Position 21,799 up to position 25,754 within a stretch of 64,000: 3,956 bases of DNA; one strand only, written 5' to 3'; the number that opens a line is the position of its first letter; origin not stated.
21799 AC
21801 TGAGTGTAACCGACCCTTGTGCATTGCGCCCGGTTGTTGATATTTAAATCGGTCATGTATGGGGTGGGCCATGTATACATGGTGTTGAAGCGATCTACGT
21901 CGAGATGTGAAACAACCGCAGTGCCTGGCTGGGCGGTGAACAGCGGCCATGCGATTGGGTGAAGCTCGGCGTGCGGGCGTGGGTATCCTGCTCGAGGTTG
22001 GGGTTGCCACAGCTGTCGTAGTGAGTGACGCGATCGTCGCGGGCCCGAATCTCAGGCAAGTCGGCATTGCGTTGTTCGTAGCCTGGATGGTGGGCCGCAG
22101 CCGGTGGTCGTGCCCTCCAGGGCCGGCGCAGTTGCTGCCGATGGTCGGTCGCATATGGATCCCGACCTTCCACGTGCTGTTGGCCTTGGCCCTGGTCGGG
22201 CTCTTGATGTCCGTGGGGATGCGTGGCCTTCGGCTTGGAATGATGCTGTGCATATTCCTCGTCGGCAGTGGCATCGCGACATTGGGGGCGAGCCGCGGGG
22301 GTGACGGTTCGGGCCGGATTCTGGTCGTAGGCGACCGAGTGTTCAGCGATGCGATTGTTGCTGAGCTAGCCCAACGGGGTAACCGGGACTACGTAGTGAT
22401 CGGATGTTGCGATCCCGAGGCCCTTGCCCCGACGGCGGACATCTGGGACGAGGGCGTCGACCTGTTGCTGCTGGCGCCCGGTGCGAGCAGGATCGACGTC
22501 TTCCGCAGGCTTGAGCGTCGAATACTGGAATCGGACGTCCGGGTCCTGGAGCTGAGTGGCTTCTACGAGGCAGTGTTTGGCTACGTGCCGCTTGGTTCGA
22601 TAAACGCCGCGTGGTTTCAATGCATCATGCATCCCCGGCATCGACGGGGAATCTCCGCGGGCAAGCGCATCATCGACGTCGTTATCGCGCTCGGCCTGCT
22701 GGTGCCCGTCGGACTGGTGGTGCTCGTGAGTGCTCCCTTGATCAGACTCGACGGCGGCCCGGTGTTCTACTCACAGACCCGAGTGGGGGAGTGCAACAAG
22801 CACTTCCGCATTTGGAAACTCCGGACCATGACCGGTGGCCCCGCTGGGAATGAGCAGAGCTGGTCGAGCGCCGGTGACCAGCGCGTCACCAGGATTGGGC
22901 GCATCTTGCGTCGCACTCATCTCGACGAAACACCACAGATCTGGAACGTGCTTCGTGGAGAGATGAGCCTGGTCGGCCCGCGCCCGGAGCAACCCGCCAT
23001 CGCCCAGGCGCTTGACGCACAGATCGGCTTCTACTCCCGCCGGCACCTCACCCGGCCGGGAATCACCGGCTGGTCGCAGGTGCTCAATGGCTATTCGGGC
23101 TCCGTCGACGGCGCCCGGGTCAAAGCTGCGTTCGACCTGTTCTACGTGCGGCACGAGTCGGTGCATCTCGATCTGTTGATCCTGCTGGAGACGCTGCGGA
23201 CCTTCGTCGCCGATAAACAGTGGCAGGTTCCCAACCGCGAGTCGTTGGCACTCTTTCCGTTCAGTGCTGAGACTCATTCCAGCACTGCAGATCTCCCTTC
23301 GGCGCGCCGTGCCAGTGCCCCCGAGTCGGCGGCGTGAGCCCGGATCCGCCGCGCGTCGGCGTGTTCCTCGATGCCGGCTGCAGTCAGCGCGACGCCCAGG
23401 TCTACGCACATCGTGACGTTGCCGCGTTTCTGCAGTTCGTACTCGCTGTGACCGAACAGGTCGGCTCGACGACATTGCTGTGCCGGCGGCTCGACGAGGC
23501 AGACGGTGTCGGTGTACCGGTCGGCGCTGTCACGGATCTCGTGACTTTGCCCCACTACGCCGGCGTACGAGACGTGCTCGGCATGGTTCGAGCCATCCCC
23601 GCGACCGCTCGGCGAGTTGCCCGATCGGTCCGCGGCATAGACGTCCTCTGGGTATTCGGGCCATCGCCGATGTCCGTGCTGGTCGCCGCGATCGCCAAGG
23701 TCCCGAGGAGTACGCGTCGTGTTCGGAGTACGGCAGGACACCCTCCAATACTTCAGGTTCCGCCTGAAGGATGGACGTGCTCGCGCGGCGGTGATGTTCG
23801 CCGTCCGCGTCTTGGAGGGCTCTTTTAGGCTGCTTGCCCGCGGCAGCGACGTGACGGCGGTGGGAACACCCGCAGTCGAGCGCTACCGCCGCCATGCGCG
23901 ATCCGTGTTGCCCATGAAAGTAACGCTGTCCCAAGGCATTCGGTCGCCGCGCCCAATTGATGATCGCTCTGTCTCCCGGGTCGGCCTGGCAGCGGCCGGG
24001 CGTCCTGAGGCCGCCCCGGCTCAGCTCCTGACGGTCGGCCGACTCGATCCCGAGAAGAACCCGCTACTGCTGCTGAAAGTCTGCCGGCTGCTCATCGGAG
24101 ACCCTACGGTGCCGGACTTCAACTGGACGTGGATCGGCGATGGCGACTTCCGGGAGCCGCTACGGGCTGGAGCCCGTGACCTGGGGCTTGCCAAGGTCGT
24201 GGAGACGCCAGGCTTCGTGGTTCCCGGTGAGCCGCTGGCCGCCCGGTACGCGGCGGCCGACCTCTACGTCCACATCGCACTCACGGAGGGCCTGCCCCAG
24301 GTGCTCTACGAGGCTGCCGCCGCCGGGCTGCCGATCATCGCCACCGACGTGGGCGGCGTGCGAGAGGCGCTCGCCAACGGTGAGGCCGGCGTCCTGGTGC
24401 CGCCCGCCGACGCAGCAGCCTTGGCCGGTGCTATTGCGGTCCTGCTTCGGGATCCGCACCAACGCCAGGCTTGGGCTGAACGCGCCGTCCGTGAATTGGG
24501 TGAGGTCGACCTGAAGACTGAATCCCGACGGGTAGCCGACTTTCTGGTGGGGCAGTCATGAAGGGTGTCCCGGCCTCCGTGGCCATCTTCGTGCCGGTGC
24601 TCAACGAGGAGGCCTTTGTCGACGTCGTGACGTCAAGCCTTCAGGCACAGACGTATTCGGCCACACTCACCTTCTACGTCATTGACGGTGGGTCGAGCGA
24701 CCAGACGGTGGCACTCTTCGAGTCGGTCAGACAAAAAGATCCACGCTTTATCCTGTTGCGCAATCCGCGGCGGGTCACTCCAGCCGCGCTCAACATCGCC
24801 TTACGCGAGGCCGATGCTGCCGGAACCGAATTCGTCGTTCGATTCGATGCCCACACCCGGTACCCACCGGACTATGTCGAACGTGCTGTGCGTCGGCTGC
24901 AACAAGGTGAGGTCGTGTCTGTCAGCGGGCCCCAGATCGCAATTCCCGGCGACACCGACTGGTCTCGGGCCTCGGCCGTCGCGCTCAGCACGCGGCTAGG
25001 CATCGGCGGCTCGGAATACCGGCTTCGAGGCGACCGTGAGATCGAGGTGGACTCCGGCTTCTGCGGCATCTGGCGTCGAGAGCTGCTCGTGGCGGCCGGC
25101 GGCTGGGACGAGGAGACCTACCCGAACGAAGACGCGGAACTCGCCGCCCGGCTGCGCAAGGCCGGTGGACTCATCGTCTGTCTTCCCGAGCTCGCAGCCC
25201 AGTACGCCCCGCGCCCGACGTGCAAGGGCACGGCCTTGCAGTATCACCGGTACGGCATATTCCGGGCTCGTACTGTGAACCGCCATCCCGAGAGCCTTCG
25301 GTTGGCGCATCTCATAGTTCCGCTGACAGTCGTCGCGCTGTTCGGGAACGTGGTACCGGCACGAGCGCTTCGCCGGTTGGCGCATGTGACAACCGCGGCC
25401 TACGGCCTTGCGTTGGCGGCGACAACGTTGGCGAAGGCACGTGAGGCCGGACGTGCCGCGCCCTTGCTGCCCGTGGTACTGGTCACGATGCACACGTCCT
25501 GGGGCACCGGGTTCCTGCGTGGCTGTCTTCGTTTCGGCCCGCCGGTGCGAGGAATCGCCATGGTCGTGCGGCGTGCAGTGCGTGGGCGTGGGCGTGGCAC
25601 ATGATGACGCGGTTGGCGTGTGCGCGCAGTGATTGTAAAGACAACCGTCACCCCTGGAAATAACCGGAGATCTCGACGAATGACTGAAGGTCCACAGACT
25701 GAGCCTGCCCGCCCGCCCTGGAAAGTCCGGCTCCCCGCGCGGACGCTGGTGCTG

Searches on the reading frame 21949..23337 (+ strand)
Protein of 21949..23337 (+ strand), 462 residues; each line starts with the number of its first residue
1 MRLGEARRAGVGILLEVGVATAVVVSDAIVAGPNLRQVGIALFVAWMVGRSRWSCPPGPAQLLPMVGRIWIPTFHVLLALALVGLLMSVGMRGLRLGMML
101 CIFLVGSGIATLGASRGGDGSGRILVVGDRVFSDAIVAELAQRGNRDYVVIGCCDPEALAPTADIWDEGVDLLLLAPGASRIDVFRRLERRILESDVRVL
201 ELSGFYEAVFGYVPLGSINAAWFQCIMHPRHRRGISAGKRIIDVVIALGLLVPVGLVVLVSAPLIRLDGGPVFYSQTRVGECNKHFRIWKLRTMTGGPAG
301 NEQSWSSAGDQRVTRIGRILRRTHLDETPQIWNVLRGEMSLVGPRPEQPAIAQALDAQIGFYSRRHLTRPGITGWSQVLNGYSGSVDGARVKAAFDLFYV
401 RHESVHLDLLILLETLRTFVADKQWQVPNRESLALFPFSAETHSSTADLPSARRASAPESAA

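Call 54: search_protein_families(library=pfam, proteins=[window:21949-23337:+], max_evalue=0.001)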
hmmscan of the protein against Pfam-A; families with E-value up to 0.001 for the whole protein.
window:21949-23337:+ (462 aa): 1 family
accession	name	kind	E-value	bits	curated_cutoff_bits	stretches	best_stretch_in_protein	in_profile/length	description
PF02397.22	Bac_transf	-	6.6e-56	189.1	27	1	239-420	1-178/179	Bacterial sugar transferase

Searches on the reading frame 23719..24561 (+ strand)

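Call 64: search_protein_families(library=pfam, proteins=[window:23719-24561:+], max_evalue=0.001)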
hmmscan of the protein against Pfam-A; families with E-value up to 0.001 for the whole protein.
window:23719-24561:+ (280 aa): 4 families
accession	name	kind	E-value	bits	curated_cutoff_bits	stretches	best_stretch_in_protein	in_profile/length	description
PF00534.26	Glycos_transf_1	-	9.3e-33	113.6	26.4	1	100-256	15-169/172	Glycosyl transferases group 1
PF13692.12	Glyco_trans_1_4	-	2.4e-30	106.1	27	1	102-245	3-142/142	Glycosyl transferases group 1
PF13524.12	Glyco_trans_1_2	-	2.4e-07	31.2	25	1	168-258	35-127/144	Glycosyl transferase-like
PF20706.3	GT4-conflict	-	1.2e-06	28.3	26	1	36-261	141-373/385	Family 4 Glycosyltransferase in conflict systems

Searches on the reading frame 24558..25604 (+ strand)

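Call 64: search_protein_families(library=pfam, proteins=[window:24558-25604:+], max_evalue=0.001)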
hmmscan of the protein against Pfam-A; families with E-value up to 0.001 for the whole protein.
window:24558-25604:+ (348 aa): 4 families
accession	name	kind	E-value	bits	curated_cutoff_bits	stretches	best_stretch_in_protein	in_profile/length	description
PF00535.33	Glycos_transf_2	-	1.3e-21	77.7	23.3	1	10-177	2-164/168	Glycosyl transferase family 2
PF13641.12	Glyco_tranf_2_3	-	1.6e-11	45.2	27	1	6-228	2-223/230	Glycosyltransferase like family 2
PF13506.12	Glyco_transf_21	-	7e-08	32.6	21.7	1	66-219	8-158/174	Glycosyl transferase family 21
PF13632.12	Glyco_trans_2_3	-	7.9e-08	32.8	27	1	93-278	2-187/198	Glycosyl transferase family group 2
